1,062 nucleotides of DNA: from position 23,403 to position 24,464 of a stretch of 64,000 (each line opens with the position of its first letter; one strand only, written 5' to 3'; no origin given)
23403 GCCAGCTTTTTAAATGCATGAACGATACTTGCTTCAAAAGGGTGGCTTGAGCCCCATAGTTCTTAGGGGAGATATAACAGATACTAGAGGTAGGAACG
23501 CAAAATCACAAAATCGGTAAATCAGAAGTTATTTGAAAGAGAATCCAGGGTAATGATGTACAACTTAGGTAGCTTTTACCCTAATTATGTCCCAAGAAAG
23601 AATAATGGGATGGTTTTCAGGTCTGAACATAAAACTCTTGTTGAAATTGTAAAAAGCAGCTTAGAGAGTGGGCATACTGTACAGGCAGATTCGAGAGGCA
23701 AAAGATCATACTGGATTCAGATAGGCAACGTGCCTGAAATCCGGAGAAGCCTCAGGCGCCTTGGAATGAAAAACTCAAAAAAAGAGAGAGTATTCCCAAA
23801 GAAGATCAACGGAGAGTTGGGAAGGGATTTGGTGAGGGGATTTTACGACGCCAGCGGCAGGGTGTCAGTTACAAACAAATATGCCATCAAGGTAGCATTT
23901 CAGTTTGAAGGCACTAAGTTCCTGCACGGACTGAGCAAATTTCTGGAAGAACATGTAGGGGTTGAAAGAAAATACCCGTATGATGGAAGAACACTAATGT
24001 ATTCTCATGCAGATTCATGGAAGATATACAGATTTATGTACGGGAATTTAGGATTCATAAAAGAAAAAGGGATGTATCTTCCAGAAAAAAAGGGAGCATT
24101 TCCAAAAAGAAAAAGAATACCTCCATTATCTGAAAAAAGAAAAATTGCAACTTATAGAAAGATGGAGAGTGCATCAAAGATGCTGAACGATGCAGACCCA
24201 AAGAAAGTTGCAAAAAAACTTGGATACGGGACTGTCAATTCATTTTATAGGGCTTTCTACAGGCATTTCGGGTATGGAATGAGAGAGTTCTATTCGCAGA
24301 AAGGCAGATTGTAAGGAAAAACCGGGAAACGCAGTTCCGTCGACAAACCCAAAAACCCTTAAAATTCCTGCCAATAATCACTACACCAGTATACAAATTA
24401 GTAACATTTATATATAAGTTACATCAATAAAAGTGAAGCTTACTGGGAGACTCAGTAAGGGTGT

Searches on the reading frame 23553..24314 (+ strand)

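Call 21: search_protein_families(library=pfam, proteins=[window:23553-24314:+], max_evalue=0.001)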
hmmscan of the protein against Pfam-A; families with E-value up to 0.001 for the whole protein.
window:23553-24314:+ (253 aa): 1 family
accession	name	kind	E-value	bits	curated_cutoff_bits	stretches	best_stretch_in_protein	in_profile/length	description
PF12833.13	HTH_18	-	4.7e-06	27.2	33.6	1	199-245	28-76/80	Helix-turn-helix domain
